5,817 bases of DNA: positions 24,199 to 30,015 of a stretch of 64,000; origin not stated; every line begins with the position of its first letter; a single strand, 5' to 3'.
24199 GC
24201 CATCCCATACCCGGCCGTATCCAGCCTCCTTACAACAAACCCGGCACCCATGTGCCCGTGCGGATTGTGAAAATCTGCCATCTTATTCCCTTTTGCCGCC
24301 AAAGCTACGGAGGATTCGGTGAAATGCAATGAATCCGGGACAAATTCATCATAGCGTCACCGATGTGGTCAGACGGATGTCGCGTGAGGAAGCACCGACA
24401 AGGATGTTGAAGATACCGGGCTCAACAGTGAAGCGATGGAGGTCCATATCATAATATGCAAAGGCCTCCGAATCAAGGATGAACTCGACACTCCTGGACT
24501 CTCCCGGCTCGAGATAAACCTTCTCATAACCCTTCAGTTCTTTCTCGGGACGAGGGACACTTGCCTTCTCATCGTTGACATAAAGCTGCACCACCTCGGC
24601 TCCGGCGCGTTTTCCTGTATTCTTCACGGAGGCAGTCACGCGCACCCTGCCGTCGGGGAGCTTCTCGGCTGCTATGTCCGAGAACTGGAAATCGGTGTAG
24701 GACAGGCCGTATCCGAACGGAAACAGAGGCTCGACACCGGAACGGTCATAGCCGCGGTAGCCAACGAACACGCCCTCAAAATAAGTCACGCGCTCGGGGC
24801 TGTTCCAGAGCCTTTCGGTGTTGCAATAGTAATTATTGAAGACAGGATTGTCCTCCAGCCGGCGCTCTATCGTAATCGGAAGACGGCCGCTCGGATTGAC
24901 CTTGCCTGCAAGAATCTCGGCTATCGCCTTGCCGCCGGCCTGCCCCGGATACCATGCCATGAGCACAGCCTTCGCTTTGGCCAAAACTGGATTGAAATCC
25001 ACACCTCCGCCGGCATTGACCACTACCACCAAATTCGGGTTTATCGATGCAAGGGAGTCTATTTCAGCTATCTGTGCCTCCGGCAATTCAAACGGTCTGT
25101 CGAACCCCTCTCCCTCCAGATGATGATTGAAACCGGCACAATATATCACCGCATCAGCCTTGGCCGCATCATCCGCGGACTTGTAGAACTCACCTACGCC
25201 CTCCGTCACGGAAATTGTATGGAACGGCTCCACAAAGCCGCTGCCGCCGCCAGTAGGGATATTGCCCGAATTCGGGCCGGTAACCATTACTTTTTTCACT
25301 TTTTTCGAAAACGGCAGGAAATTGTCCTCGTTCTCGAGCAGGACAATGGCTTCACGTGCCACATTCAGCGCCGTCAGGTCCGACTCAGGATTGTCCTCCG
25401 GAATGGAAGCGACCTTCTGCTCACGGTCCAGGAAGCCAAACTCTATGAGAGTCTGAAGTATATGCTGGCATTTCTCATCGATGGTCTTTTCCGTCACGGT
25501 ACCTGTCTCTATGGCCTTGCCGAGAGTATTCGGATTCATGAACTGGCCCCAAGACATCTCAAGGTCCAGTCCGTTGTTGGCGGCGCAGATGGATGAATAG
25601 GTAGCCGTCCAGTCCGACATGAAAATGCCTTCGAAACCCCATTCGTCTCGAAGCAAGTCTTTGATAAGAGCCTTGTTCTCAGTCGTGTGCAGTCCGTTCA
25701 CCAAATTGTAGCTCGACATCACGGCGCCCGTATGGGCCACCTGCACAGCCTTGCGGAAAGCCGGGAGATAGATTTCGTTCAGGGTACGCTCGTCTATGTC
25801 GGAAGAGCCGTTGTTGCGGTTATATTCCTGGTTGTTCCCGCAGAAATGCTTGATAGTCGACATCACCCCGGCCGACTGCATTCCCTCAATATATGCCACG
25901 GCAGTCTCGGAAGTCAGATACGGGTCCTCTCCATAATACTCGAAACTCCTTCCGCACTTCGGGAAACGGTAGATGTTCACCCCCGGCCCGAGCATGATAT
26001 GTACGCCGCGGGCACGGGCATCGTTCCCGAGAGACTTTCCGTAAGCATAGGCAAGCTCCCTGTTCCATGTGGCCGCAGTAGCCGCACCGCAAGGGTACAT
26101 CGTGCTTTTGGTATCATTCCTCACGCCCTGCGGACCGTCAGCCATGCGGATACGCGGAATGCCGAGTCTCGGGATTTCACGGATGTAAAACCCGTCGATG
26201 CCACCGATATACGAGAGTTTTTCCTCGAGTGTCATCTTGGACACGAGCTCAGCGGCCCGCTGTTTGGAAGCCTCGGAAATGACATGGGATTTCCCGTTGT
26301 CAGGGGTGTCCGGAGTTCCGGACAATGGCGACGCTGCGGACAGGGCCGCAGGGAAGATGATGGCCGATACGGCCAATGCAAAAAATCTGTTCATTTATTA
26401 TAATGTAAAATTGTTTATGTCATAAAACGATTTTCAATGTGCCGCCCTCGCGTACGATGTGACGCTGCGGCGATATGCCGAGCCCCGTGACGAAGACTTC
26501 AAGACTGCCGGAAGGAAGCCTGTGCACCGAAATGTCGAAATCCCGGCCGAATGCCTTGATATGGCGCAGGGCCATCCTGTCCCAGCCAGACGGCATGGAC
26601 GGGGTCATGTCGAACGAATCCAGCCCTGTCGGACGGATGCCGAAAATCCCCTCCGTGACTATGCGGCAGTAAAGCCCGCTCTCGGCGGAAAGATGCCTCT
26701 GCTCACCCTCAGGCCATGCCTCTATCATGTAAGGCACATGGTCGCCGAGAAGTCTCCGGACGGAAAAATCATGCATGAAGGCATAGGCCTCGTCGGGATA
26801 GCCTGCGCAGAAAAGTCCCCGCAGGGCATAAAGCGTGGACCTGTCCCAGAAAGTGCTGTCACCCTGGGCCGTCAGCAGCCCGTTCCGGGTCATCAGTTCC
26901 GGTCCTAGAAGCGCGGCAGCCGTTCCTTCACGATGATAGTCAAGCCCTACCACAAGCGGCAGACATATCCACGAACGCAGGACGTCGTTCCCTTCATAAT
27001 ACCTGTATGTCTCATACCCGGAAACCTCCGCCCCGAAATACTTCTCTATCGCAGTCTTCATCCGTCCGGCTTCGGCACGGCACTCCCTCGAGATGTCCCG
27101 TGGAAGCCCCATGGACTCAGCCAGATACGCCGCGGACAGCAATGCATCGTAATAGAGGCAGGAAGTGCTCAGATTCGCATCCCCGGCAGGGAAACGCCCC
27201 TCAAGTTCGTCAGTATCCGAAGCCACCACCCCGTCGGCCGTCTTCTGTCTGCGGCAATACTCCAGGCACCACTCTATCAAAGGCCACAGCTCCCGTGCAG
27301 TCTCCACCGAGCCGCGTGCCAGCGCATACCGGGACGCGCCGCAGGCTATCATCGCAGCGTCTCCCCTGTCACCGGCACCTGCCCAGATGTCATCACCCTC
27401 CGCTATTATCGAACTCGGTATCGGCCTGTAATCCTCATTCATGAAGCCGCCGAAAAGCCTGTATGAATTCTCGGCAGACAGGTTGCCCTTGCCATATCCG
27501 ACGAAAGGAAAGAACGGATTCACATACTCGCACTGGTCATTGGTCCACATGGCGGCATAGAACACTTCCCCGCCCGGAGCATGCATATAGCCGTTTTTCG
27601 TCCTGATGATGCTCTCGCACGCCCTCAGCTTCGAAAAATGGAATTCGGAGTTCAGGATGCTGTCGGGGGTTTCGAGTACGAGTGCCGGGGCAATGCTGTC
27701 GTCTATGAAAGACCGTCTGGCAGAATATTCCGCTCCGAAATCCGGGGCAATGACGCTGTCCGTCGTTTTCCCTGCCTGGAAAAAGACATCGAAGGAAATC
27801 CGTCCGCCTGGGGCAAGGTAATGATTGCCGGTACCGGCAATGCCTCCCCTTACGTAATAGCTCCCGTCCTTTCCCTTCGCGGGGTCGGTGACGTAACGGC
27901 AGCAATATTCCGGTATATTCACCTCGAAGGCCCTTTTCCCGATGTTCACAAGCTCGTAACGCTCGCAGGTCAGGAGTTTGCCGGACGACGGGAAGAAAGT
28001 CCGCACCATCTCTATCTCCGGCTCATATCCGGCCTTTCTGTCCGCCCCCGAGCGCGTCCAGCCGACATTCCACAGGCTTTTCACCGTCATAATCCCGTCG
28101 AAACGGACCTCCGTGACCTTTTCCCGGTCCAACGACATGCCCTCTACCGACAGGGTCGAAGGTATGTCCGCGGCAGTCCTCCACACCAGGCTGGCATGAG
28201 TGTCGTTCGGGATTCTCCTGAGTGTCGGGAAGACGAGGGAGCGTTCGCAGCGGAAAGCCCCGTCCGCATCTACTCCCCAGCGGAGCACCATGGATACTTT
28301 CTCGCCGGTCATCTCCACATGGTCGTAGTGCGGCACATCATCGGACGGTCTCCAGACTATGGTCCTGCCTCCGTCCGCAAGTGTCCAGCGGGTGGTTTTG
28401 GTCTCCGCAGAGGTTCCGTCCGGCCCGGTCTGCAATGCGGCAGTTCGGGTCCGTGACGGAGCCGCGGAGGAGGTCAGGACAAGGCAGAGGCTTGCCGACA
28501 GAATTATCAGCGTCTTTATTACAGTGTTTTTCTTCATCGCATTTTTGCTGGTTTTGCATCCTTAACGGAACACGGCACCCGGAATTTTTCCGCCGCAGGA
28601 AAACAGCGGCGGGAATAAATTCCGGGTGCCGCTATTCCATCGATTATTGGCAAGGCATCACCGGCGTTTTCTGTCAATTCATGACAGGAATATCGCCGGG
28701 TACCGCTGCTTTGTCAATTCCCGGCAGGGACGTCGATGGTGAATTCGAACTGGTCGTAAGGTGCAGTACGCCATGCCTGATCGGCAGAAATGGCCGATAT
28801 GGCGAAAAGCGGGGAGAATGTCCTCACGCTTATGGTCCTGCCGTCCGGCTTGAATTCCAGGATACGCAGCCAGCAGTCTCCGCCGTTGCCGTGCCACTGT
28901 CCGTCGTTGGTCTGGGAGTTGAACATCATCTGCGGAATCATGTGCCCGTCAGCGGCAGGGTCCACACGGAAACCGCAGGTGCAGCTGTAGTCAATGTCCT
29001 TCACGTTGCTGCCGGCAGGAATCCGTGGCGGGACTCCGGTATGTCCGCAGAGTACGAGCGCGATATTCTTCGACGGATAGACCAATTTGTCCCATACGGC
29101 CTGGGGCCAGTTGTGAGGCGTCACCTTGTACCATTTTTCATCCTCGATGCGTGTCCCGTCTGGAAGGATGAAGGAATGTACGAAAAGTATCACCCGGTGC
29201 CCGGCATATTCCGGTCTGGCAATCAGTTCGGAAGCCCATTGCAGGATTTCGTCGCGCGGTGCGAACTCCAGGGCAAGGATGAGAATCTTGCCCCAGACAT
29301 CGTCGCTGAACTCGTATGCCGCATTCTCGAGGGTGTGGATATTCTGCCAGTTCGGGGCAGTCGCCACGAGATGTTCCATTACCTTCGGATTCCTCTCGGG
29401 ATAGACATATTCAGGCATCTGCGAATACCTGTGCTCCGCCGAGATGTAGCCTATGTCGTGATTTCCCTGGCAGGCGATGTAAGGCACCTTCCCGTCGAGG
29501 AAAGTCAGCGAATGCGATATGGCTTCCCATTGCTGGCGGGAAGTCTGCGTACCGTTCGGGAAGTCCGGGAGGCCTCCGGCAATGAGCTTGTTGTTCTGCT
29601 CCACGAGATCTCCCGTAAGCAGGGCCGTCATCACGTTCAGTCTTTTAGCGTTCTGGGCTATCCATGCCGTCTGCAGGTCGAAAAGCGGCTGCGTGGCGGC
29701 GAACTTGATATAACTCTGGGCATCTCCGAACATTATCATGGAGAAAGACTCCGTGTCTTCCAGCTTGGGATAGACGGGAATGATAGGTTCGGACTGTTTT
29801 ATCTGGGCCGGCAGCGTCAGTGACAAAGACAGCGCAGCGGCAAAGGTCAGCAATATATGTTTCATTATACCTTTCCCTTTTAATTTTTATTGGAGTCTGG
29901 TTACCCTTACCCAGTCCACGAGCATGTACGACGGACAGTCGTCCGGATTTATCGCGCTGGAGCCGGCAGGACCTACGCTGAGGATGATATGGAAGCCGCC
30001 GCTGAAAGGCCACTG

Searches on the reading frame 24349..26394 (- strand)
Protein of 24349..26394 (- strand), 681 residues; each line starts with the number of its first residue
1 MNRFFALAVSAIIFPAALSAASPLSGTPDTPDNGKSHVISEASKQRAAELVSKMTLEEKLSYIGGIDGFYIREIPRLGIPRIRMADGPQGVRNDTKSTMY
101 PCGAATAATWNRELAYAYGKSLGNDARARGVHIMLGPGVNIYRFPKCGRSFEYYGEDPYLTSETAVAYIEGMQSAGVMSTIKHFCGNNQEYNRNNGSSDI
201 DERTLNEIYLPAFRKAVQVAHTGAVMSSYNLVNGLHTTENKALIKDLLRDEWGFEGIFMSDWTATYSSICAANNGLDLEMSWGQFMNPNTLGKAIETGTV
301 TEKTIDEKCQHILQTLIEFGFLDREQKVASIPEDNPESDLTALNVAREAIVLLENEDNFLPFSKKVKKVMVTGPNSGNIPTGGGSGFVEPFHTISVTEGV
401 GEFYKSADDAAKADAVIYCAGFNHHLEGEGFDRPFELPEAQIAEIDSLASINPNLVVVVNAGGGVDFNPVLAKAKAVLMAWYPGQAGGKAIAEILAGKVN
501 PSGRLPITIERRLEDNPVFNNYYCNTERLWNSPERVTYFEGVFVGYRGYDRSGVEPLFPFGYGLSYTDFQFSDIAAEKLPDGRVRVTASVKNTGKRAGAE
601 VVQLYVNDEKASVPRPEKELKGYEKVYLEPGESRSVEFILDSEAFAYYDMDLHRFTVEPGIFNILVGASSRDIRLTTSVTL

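Call 39: search_protein_families(library=pfam, proteins=[window:24349-26394:-])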
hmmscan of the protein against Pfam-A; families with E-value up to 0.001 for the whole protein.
window:24349-26394:- (681 aa): 3 families
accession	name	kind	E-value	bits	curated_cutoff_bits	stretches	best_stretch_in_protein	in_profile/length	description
PF01915.27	Glyco_hydro_3_C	-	3.2e-51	174.6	31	1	350-566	1-200/200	Glycosyl hydrolase family 3 C-terminal domain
PF00933.27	Glyco_hydro_3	-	3e-44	152.2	27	1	76-314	60-315/316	Glycosyl hydrolase family 3 N terminal domain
PF14310.12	Fn3-like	-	2e-26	92.3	25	1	600-670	1-71/71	Fibronectin type III-like domain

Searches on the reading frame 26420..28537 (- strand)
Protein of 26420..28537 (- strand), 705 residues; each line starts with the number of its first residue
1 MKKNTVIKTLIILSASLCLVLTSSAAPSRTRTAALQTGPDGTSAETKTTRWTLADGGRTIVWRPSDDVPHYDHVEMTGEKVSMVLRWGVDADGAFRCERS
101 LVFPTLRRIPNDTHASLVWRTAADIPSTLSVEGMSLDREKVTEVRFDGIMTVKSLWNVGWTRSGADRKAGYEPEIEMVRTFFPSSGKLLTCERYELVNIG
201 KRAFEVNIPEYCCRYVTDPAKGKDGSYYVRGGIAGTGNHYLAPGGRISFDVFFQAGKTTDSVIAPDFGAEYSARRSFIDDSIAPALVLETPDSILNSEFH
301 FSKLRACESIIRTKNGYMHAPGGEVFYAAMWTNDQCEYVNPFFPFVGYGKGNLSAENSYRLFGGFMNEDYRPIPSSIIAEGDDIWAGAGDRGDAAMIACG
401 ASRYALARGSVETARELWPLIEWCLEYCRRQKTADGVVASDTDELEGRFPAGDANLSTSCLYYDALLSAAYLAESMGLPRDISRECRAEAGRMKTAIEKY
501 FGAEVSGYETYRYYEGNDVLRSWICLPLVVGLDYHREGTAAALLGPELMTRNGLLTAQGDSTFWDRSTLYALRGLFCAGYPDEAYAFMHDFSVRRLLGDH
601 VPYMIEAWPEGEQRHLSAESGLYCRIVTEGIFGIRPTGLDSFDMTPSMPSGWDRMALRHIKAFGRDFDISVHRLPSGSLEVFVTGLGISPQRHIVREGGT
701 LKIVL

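Call 39: search_protein_families(library=pfam, proteins=[window:26420-28537:-])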
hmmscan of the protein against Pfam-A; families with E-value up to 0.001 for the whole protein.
window:26420-28537:- (705 aa): 0 families

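Call 60: search_solved_structures(query=window:26420-28537:-, max_evalue=0.001)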
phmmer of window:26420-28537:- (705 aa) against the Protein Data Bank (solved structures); distinct sequences matched with E-value up to 0.001: 0.

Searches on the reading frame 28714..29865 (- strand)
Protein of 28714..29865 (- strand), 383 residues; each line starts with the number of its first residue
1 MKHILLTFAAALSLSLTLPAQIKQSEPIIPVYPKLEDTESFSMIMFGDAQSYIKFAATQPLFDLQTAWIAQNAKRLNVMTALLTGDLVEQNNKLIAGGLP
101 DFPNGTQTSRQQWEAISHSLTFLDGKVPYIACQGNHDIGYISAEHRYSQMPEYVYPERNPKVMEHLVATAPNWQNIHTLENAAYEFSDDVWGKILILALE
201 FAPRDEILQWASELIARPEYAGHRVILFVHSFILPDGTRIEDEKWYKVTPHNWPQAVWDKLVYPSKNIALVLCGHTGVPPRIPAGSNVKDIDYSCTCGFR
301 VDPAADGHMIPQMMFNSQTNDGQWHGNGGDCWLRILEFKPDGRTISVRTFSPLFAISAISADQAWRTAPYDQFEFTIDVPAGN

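Call 39: search_protein_families(library=pfam, proteins=[window:28714-29865:-])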
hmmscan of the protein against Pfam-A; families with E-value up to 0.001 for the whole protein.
window:28714-29865:- (383 aa): 1 family
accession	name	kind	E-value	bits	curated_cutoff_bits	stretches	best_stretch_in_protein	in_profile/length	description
PF00149.33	Metallophos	-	7.7e-06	26.9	21.5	1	67-278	20-190/191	Calcineurin-like phosphoesterase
